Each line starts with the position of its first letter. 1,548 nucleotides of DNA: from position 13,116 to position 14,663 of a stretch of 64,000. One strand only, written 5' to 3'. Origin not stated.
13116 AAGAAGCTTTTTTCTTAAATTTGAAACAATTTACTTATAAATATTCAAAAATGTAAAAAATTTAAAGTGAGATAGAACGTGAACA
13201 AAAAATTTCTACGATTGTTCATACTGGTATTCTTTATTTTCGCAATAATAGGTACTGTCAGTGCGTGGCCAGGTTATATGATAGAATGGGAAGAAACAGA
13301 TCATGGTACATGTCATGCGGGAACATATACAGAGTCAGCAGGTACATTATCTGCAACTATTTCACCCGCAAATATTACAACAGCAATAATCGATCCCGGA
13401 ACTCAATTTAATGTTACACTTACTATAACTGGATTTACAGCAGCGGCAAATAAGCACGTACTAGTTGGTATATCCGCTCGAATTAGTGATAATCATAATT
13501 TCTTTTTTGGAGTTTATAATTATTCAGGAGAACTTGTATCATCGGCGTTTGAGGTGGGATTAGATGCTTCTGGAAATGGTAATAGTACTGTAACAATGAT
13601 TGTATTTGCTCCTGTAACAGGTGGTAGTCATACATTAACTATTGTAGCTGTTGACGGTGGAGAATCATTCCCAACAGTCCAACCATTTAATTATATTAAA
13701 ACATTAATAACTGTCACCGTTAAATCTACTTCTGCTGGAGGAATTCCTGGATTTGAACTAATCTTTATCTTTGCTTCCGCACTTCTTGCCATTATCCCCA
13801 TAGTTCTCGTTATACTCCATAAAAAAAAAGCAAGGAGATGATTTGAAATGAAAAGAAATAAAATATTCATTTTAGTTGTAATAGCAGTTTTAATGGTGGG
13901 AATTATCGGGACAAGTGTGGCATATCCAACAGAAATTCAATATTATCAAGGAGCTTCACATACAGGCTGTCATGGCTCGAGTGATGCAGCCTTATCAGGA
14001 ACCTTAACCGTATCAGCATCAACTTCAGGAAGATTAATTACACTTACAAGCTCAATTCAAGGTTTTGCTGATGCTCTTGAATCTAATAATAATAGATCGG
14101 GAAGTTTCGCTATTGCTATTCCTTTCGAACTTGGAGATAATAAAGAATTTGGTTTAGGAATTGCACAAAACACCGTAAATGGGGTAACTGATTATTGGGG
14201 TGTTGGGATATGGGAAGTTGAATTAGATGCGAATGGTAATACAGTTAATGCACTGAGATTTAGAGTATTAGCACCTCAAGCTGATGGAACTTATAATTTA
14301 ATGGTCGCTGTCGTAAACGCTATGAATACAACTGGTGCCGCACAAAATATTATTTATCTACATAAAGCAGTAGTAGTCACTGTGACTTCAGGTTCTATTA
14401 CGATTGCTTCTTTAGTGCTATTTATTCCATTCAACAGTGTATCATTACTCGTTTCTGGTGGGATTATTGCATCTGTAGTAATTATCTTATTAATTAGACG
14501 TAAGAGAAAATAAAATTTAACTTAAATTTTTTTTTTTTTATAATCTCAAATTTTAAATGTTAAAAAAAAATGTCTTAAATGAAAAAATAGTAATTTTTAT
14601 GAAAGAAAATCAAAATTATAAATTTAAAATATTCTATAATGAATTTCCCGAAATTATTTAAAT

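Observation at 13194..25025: Variant System-I cytochrome c maturation locus (ccmA-F, no ccmG/H) interleaved with four secreted proteins that carry a single-Cys H-x(2-4)-C-H motif instead of CxxCH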

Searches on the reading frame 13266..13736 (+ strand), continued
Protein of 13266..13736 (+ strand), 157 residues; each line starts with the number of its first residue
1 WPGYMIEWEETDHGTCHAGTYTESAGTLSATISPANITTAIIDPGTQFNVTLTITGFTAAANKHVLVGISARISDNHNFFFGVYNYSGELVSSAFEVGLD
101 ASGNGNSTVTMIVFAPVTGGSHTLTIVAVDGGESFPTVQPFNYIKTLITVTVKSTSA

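Call 30: search_protein_families(library=pfam, proteins=[P0106, P0141, P0107, P0117, P0183, P0136, P0143, P0148, P0071, P0083], max_evalue=0.01)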
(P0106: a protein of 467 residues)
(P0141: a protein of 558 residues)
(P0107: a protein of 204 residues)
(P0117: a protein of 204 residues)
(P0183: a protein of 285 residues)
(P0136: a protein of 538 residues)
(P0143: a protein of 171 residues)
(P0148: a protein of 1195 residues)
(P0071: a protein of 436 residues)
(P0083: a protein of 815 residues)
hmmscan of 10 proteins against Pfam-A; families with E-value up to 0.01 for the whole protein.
P0106 (467 aa): 1 family
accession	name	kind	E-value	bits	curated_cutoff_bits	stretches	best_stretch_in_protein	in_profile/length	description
PF03351.22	DOMON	-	0.0073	16.9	32.7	1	271-348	44-123/124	DOMON domain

P0141 (558 aa): 0 families

P0107 (204 aa): 0 families

P0117 (204 aa): 1 family
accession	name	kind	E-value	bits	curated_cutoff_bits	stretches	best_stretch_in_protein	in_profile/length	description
PF09534.15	Trp_oprn_chp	-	0.0051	17.1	29.6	1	142-199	5-62/180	Tryptophan-associated transmembrane protein (Trp_oprn_chp)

P0183 (285 aa): 0 families

P0136 (538 aa): 2 families
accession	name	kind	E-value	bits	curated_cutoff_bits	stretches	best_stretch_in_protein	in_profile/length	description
PF03351.22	DOMON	-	1.3e-05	25.8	32.7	1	342-454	13-119/124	DOMON domain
PF09459.16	EB_dh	-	0.0057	17.2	33.3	0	317-382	3-55/236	Ethylbenzene dehydrogenase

P0143 (171 aa): 0 families

P0148 (1195 aa): 3 families
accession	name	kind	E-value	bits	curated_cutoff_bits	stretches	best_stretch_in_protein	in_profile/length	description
PF05147.19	LANC_like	-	2e-45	155.4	23.2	4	527-819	8-255/350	Lanthionine synthetase C-like protein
PF01532.26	Glyco_hydro_47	-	2.8e-09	36.9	22.9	0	856-953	87-192/455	Glycosyl hydrolase family 47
PF07944.18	Beta-AFase-like_GH127_cat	-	1.2e-05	24.9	24.9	0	735-877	135-256/376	Beta-L-arabinofuranosidase, GH127 catalytic domain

P0071 (436 aa): 7 families
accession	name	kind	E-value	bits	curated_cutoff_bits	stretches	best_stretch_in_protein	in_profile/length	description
PF13183.11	Fer4_8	-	5.3e-10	40.1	27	1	240-306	2-66/68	4Fe-4S dicluster domain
PF02754.22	CCG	-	7.7e-08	32.8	20.6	1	375-432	1-58/85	Cysteine-rich domain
PF13534.11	Fer4_17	-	3e-07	31.3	22.2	1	242-306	1-58/61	4Fe-4S dicluster domain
PF13237.11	Fer4_10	-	0.0007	19.9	25.5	1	241-305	7-53/53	4Fe-4S dicluster domain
PF13187.11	Fer4_9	-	0.002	18.5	27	0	242-306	1-49/52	4Fe-4S dicluster domain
PF12800.12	Fer4_4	-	0.0031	18.2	24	0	293-306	3-16/17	4Fe-4S binding domain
PF14697.11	Fer4_21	-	0.0043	17.6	35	0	293-306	40-53/59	4Fe-4S dicluster domain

P0083 (815 aa): 6 families
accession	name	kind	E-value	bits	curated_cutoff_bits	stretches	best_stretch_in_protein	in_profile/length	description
PF02754.22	CCG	-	3.5e-28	98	20.6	2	703-788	1-82/85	Cysteine-rich domain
PF13183.11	Fer4_8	-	6.2e-10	39.9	27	1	431-496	3-66/68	4Fe-4S dicluster domain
PF13534.11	Fer4_17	-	1.7e-06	28.9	22.2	1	432-496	1-58/61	4Fe-4S dicluster domain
PF17957.7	Big_7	-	4.9e-05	24.3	24.1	0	192-252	12-69/70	Bacterial Ig domain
PF13187.11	Fer4_9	-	0.0046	17.4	27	1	432-496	1-49/52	4Fe-4S dicluster domain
PF13237.11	Fer4_10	-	0.0049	17.2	25.5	1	431-495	7-53/53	4Fe-4S dicluster domain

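Call 36: list_cluster_members(proteins=[P0183, P0208, P0107, P0117, P0106, P0141, P0156, P0158, P0143, P0136])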
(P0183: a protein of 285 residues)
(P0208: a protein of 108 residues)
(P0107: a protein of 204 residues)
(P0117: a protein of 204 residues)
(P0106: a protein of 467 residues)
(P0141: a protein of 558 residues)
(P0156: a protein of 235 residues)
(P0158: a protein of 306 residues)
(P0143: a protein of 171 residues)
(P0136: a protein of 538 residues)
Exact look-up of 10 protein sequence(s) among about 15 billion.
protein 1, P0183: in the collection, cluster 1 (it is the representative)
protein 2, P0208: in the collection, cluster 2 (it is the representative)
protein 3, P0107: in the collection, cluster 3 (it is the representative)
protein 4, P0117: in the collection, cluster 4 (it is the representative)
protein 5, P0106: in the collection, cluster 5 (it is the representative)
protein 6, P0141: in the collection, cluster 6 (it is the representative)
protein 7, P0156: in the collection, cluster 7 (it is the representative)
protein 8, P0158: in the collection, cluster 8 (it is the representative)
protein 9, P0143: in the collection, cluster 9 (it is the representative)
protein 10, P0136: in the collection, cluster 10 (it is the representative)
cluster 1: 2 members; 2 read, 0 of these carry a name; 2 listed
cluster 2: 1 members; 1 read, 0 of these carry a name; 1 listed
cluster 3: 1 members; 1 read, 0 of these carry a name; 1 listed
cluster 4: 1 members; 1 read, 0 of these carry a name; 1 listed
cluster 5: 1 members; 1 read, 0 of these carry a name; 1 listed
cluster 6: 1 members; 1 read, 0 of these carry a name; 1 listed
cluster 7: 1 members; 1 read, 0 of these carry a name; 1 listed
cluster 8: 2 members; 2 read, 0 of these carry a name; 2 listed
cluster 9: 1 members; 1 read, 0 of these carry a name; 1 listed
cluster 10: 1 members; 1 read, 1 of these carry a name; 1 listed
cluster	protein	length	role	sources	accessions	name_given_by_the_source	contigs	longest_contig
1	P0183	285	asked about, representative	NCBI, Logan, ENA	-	-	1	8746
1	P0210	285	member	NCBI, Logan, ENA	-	-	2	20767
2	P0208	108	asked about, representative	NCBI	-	-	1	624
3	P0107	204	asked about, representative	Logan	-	-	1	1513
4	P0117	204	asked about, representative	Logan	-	-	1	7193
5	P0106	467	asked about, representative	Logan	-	-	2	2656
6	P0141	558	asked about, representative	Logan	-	-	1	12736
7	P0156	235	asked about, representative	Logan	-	-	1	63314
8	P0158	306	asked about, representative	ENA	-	-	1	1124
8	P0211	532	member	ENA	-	-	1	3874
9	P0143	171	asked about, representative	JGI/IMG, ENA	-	-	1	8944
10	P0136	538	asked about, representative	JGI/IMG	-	hypothetical protein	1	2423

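Call 37: find_encoding_contigs(protein=P0210, flank=10000, max_places=2)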
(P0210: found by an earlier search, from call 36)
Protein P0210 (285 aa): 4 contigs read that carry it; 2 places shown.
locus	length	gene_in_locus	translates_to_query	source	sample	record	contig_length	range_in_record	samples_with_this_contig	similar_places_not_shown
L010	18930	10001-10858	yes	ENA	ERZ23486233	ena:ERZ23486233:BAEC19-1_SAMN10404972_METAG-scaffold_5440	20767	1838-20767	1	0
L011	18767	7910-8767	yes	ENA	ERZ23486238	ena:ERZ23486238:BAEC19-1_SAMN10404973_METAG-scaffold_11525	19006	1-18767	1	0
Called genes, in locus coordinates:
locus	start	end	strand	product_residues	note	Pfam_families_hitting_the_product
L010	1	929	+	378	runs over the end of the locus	PF22451:NirdL-like_HTH, PF17805:AsnC_trans_reg2, PF13241:NAD_binding_7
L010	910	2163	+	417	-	PF05201:GlutR_N, PF01488:Shikimate_DH, PF00745:GlutR_dimer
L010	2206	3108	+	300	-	PF01379:Porphobil_deam, PF03900:Porphobil_deamC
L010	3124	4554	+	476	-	PF00590:TP_methylase, PF02602:HEM4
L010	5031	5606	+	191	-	-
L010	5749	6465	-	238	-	PF01061:ABC2_membrane (weak), PF03379:CcmB, PF12730:ABC2_membrane_4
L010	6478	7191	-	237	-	PF00005:ABC_tran, PF13304:AAA_21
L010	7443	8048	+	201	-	-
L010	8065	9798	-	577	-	PF01578:Cytochrom_C_asm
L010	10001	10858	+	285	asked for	-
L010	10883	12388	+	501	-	PF01565:FAD_binding_4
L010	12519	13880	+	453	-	PF13183:Fer4_8, PF12838:Fer4_7 (weak), PF13534:Fer4_17, PF02754:CCG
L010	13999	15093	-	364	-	PF01924:HypD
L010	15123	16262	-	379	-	PF00586:AIRS, PF02769:AIRS_C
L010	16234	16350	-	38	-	-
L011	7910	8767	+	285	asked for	-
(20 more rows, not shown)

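Call 38: find_encoding_contigs(protein=P0156, flank=10000, max_places=2)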
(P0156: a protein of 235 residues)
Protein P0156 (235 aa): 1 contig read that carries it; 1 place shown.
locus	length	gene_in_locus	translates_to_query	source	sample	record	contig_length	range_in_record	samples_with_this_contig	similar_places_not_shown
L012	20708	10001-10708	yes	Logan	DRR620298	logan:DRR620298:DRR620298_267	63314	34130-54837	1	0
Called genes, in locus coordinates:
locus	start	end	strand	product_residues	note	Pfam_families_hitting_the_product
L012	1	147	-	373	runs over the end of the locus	PF00248:Aldo_ket_red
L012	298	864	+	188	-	-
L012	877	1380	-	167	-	-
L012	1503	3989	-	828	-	-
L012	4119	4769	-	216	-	PF13248:Zn_ribbon_3 (weak)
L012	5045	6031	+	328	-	PF01040:UbiA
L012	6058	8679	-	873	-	PF02384:N6_Mtase (faint), PF07669:Eco57I, PF12950:TaqI_C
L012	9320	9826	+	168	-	PF21473:OB_Ssb-like, PF01336:tRNA_anti-codon (weak)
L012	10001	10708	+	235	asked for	-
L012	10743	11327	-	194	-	PF00009:GTP_EFTU (weak), PF00025:Arf, PF00071:Ras, PF08477:Roc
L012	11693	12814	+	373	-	PF20208:ARPP-1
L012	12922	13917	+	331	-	PF20208:ARPP-1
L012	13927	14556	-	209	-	-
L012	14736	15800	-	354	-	PF12773:DZR (faint), PF13240:Zn_Ribbon_1 (weak)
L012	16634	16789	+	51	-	-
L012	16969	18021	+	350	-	PF00672:HAMP, PF00015:MCPsignal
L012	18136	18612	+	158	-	PF01243:PNPOx_N, PF16242:Pyrid_ox_like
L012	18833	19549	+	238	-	PF00440:TetR_N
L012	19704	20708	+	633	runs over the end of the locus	PF01966:HD (weak)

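Call 57: search_protein_families(library=ncbifam, proteins=[P0098, P0099, P0112, P0140, P0149, P0154, P0163, P0195, P0187, P0189], max_evalue=0.01)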
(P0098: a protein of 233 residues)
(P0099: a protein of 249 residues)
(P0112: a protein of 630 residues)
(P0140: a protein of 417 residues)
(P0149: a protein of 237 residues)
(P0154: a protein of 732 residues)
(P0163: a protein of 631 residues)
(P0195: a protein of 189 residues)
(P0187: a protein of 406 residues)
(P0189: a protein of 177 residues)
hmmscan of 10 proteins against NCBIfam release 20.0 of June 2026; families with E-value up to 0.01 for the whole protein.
P0098 (233 aa): 0 families

P0099 (249 aa): 1 family
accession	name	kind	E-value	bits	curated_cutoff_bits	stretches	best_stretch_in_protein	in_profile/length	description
NF041895.1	choice_anch_V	domain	0.00011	22.2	42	1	16-151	2-135/150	choice-of-anchor V domain-containing protein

P0112 (630 aa): 1 family
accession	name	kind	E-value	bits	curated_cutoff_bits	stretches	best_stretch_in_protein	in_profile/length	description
NF041895.1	choice_anch_V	domain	3.1e-08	33.8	42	1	22-139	10-130/150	choice-of-anchor V domain-containing protein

P0140 (417 aa): 0 families

P0149 (237 aa): 3 families
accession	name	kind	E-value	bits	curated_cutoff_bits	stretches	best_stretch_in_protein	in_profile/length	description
NF041895.1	choice_anch_V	domain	2.9e-09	37.1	42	1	52-166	25-140/150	choice-of-anchor V domain-containing protein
TIGR03154.1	sulfolob_CbsA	equivalog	0.0022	16.9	468.4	1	148-234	380-462/465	cytochrome b558/566 subunit A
NF041894.1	MXAN_6652_fam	equivalog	0.0039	16.8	200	1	54-174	33-150/203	MXAN_6652 family MXYO-CTERM-anchored protein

P0154 (732 aa): 5 families
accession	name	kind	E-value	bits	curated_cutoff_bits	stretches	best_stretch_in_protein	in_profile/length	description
NF038150.1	lanthi_synth_IV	equivalog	3e-59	201.2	650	5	163-305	619-763/851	class IV lanthionine synthetase LanL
NF038151.1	lanthi_synth_III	equivalog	1.2e-31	110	575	4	202-366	600-755/833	class III lanthionine synthetase LanKC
TIGR03897.1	lanti_2_LanM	subfamily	1.9e-31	108.7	304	3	193-338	688-821/932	type 2 lanthipeptide synthetase LanM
TIGR02474.1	pec_lyase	equivalog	4.3e-07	29.8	189.8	0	216-254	52-90/295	pectate lyase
NF041895.1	choice_anch_V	domain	0.00014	21.9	42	1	32-144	20-136/150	choice-of-anchor V domain-containing protein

P0163 (631 aa): 4 families
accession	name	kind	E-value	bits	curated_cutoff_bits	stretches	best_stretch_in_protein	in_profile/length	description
NF038150.1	lanthi_synth_IV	equivalog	2.4e-35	122.1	650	3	253-493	626-843/851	class IV lanthionine synthetase LanL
TIGR03897.1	lanti_2_LanM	subfamily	4.4e-23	81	304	2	360-581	598-795/932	type 2 lanthipeptide synthetase LanM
NF038151.1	lanthi_synth_III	equivalog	1.1e-21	77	575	4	324-522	572-762/833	class III lanthionine synthetase LanKC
NF041895.1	choice_anch_V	domain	8e-05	22.7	42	1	45-152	24-132/150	choice-of-anchor V domain-containing protein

P0195 (189 aa): 0 families

P0187 (406 aa): 0 families

P0189 (177 aa): 0 families

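Call 67: search_solved_structures(query=A3, max_evalue=10)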
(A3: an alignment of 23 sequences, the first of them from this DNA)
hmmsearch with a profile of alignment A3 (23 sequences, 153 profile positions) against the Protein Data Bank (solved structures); distinct sequences matched with E-value up to 10: 5.
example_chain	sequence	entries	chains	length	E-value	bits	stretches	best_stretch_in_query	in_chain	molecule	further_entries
8q6t_I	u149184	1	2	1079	0.0081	19.3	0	102-133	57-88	Titin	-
3fsv_A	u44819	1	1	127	0.43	13.7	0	94-132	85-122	Azurin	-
3dpb_B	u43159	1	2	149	0.65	13.2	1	49-79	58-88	F1 capsule antigen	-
9oh7_B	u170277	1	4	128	0.95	12.6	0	67-103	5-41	Azurin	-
7okr_AAA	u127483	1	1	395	1.4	12.1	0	79-123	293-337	Chitinase B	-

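Call 89: search_protein_families(library=ncbifam, alignment_id=A7, max_evalue=0.1)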
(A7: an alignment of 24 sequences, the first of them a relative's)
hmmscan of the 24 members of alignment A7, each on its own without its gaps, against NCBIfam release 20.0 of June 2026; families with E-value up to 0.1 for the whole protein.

A. member 1, P0002 (221 aa): 2 families
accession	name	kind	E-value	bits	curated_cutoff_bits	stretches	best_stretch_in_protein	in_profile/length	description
NF053819.1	EF0750_LPXTG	subfamily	0.0052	17.3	47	0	1-29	1-28/105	EF2685/EF0750 family sortase-dependent surface protein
NF033507.3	Loki-CTERM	subfamily_domain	0.026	14.8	19.9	1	201-221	10-26/27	Loki-CTERM sorting domain-containing protein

B. families by the number of members that match (of 24 scanned): 11 families
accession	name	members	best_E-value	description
NF033507.3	Loki-CTERM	6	0.00017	Loki-CTERM sorting domain-containing protein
TIGR04186.1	GRASP_targ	5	0.0019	putative ATP-grasp-modified RiPP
TIGR01167.1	LPXTG_anchor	4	0.056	LPXTG cell wall anchor domain-containing protein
NF041895.1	choice_anch_V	3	4.1e-06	choice-of-anchor V domain-containing protein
NF033846.1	Rumino_NPXTG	2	0.031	NPXTG-anchored protein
NF053819.1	EF0750_LPXTG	1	0.0052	EF2685/EF0750 family sortase-dependent surface protein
NF033218.1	anchor_AmaP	1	0.011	alkaline shock response membrane anchor protein AmaP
TIGR02184.2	Myco_arth_vir_N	1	0.033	MspA/MspB/MIB-like signal-anchor domain-contatining protein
NF045529.2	Heimdall-CTERM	1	0.05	Heimdall-CTERM domain-containing surface protein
NF041681.1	HGxxPAAW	1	0.054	HGxxPAAW family protein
TIGR03065.1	srtB_sig_QVPTGV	1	0.055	QVPTGV class sortase B protein-sorting domain-containing protein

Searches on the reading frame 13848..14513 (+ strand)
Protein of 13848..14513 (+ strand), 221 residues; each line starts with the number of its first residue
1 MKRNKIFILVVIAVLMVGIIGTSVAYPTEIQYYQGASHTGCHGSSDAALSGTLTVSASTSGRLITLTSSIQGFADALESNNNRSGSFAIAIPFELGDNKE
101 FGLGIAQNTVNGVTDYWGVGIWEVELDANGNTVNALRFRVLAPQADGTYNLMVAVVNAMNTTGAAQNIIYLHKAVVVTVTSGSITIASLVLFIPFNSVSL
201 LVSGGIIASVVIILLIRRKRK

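Call 3: search_protein_families(library=pfam, proteins=[window:13848-14513:+], max_evalue=0.1)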
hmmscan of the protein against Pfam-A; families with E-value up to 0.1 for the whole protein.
window:13848-14513:+ (221 aa): 0 families

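Call 4: search_protein_families(library=ncbifam, proteins=[window:13848-14513:+], max_evalue=0.1)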
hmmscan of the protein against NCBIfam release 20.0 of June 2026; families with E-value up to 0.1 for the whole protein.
window:13848-14513:+ (221 aa): 2 families
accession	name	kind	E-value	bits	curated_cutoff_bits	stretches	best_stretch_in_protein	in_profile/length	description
NF053819.1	EF0750_LPXTG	subfamily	0.0052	17.3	47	0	1-29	1-28/105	EF2685/EF0750 family sortase-dependent surface protein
NF033507.3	Loki-CTERM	subfamily_domain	0.026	14.8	19.9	1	201-221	10-26/27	Loki-CTERM sorting domain-containing protein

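Call 7: find_encoding_contigs(protein=window:13848-14513:+, flank=10000, max_places=6)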
Protein window:13848-14513:+ (221 aa): 7 contigs read that carry it; 5 places shown.
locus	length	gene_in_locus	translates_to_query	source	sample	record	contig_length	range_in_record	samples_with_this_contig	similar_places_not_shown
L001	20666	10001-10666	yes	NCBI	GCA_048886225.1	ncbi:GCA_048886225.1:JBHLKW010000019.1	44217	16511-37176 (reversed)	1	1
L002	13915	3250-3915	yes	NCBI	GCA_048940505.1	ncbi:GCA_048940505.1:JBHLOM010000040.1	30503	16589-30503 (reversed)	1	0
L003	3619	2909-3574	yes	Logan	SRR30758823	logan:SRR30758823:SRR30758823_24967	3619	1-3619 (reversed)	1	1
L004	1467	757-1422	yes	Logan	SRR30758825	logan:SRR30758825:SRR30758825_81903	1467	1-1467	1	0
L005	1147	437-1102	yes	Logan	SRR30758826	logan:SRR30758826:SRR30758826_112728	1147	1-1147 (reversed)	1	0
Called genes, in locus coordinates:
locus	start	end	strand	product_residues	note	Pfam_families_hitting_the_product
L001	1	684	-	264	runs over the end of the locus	-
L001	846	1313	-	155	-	-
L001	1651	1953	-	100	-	-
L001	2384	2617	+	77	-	-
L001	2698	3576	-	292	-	PF02754:CCG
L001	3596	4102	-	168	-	PF13183:Fer4_8, PF13187:Fer4_9, PF13484:Fer4_16 (weak)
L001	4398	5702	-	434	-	PF27537:HoxH, PF00374:NiFeSe_Hases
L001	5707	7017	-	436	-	PF01058:Oxidored_q6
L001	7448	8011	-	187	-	-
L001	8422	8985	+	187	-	PF13404:HTH_AsnC-type (weak), PF01037:AsnC_trans_reg (faint)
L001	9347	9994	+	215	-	-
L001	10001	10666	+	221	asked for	-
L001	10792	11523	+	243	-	PF01578:Cytochrom_C_asm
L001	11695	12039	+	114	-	PF03100:CcmE (weak)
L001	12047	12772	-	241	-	PF03379:CcmB, PF12730:ABC2_membrane_4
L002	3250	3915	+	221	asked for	-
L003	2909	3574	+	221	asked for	-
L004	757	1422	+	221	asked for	-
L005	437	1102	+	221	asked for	-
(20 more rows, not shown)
